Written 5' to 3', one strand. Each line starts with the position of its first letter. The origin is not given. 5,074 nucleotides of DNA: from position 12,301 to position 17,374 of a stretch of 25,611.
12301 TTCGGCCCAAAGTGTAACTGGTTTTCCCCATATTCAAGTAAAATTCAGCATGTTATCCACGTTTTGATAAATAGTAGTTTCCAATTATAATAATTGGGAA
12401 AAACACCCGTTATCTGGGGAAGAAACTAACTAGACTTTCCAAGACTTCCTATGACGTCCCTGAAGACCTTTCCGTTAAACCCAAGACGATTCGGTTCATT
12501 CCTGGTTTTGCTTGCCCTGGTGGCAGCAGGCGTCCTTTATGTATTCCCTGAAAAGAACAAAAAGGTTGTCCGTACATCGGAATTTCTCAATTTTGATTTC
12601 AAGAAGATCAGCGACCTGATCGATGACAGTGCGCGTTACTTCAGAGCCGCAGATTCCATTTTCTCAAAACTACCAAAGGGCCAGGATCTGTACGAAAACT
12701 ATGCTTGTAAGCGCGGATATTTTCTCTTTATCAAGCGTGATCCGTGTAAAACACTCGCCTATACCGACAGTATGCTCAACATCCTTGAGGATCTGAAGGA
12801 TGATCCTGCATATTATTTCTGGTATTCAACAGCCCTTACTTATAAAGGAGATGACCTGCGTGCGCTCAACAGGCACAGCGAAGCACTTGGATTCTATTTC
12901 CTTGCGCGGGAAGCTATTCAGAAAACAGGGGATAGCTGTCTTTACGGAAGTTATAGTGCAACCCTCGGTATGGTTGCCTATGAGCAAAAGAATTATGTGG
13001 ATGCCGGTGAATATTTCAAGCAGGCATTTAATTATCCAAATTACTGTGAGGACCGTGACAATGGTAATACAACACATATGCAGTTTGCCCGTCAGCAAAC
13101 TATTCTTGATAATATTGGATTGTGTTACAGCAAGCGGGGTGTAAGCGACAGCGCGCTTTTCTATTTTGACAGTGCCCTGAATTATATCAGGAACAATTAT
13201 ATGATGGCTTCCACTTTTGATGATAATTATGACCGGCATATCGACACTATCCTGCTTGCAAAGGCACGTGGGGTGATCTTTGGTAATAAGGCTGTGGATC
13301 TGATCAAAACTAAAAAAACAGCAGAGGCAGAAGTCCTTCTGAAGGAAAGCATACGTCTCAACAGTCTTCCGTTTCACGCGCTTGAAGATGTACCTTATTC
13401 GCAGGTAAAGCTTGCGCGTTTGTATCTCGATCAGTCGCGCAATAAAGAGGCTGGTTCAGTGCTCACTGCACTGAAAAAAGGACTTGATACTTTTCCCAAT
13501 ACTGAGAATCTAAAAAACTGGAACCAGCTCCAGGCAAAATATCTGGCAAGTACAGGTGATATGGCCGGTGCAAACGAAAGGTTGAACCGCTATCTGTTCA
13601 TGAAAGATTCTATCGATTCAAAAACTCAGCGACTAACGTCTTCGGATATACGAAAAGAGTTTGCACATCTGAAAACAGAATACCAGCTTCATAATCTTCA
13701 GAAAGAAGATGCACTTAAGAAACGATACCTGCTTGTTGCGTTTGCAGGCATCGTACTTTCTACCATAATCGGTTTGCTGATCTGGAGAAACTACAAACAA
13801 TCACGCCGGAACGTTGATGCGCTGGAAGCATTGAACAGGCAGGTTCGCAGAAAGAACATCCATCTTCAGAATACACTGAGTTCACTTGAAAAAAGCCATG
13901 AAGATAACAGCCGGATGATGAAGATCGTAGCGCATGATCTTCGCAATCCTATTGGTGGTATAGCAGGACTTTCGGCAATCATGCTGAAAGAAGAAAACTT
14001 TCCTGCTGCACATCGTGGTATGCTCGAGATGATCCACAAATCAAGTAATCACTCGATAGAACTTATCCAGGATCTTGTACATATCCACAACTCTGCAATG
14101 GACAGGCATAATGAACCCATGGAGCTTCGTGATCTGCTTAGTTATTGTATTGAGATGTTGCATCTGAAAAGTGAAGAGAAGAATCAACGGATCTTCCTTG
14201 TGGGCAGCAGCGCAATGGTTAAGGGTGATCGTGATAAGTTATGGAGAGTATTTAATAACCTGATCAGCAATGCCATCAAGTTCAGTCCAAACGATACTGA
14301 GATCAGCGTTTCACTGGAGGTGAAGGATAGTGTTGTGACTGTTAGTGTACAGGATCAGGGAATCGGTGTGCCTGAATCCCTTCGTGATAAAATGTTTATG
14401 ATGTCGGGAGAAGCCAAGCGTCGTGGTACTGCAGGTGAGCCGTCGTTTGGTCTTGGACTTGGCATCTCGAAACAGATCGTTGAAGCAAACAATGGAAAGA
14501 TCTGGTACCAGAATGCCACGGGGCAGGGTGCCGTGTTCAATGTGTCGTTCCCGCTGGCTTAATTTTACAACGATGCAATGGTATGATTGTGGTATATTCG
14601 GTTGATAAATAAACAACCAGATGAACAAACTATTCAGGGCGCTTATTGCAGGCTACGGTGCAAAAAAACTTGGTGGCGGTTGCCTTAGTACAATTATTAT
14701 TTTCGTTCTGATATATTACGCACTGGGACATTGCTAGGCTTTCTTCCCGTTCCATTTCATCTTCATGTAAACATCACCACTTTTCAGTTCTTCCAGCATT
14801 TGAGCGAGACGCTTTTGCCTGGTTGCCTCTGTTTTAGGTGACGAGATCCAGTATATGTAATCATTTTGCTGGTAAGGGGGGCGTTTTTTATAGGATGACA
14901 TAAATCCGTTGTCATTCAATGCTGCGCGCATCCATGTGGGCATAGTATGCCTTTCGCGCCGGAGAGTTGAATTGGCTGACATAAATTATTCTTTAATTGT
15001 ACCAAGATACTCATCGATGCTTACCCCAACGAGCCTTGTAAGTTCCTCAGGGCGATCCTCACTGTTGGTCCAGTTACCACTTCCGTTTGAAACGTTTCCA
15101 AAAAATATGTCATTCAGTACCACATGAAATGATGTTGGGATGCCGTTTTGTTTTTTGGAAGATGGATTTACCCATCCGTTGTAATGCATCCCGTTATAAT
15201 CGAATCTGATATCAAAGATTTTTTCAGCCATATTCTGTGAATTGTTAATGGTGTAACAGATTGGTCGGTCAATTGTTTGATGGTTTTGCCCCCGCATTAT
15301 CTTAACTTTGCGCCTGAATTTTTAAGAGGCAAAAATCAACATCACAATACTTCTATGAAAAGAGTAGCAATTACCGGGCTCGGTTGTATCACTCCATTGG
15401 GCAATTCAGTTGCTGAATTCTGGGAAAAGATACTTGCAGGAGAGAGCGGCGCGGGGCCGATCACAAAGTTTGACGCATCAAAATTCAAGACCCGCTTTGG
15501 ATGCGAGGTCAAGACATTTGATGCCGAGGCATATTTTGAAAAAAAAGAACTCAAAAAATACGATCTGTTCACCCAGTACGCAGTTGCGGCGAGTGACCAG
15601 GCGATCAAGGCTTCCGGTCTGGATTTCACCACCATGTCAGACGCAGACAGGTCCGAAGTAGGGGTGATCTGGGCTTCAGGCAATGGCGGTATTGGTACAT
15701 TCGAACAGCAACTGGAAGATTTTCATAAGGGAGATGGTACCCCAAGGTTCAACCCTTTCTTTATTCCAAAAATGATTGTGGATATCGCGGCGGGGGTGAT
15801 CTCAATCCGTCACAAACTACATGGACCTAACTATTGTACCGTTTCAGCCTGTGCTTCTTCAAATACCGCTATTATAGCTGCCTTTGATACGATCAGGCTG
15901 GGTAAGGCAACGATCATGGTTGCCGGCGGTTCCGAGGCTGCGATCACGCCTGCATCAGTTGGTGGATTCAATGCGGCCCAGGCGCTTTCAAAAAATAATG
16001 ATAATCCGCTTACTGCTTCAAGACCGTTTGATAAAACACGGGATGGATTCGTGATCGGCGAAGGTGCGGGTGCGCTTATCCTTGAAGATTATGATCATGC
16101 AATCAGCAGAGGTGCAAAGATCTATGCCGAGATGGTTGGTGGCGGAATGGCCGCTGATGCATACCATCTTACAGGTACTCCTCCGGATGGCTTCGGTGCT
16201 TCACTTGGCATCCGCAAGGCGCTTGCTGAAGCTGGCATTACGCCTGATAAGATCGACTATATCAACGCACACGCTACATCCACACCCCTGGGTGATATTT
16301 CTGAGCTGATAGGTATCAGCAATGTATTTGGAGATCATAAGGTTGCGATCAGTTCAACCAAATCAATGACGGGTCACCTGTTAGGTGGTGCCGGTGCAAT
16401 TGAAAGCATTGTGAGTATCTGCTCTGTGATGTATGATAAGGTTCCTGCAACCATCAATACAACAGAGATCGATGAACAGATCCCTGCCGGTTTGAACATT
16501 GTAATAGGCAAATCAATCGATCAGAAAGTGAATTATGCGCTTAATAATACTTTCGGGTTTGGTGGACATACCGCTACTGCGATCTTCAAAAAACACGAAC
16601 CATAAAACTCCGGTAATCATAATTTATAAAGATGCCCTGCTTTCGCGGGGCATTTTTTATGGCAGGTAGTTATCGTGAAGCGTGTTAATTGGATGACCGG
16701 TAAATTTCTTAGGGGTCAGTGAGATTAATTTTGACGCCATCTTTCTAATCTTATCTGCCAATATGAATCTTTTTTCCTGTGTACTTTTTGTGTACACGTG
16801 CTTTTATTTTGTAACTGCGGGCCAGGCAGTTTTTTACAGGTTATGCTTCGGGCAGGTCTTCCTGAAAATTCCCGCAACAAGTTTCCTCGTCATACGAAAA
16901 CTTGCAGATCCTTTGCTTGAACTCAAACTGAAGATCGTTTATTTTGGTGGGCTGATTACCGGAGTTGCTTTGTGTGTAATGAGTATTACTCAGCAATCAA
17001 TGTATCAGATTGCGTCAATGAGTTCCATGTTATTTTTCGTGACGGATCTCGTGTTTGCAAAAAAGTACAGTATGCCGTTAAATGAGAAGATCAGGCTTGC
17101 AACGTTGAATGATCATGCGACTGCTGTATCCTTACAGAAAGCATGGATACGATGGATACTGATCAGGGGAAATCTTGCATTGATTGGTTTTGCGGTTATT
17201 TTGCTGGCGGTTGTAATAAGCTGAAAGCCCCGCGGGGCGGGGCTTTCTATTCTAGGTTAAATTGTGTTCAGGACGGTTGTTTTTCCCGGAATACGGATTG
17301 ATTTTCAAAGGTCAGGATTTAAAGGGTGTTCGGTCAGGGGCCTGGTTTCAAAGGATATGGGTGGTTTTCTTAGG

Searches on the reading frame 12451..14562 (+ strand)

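Call 3: search_protein_families(library=pfam, proteins=[window:12451-14562:+], max_evalue=0.01)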
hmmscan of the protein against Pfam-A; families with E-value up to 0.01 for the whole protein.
window:12451-14562:+ (703 aa): 6 families
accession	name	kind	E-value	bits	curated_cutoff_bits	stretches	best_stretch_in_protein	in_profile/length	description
PF02518.31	HATPase_c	-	1.4e-22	80.6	26.4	1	592-702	1-109/111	Histidine kinase-, DNA gyrase B-, and HSP90-like ATPase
PF13424.12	TPR_12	-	3.3e-08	34.1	30.1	1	127-193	4-72/77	Tetratricopeptide repeat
PF00512.31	HisKA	-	1.1e-07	32.2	26.9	1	486-542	2-57/66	His Kinase A (phospho-acceptor) domain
PF07719.23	TPR_2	-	1.9e-07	31.1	27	0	171-193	6-28/34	Tetratricopeptide repeat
PF00515.34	TPR_1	-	2e-06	27.8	27.8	0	172-192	7-27/34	Tetratricopeptide repeat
PF14501.12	HATPase_c_5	-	0.0089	16.4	22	0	597-689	6-91/102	GHKL domain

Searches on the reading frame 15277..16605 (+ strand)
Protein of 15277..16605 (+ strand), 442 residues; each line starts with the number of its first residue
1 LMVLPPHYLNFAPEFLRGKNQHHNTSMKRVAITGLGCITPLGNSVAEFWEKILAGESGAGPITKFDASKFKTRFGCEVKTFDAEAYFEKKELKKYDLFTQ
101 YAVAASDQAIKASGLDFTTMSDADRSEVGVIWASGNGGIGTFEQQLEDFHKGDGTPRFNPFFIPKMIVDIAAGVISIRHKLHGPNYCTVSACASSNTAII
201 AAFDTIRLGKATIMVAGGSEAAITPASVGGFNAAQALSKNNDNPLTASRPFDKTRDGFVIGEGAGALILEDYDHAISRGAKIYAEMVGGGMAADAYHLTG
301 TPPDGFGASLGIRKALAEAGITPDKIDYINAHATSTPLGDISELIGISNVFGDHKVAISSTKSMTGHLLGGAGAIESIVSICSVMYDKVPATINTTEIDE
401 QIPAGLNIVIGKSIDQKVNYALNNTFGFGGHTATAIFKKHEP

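Call 3: search_protein_families(library=pfam, proteins=[window:15277-16605:+], max_evalue=0.01)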
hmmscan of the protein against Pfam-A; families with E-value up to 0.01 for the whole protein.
window:15277-16605:+ (442 aa): 3 families
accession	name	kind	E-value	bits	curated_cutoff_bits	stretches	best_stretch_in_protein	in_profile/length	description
PF00109.32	ketoacyl-synt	-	2.2e-56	191.7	20.8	1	27-274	1-251/252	Beta-ketoacyl synthase, N-terminal domain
PF02801.28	Ketoacyl-synt_C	-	2.2e-32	112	20.8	1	283-395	1-118/119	Beta-ketoacyl synthase, C-terminal domain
PF00108.29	Thiolase_N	-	0.0002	21.3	26.4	1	191-221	84-114/260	Thiolase, N-terminal domain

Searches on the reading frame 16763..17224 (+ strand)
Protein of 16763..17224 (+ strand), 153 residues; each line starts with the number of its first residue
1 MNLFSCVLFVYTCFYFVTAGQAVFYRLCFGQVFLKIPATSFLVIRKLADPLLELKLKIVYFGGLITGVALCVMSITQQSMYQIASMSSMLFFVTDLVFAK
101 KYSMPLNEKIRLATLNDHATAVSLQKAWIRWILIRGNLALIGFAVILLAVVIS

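Call 87: search_protein_families(library=pfam, proteins=[window:16763-17224:+], max_evalue=0.001)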
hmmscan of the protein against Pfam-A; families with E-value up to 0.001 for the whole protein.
window:16763-17224:+ (153 aa): 1 family
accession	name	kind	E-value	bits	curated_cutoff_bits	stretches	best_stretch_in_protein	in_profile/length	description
PF08592.16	Anthrone_oxy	-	0.0006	20.4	27.3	1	59-145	4-106/106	Anthrone oxygenase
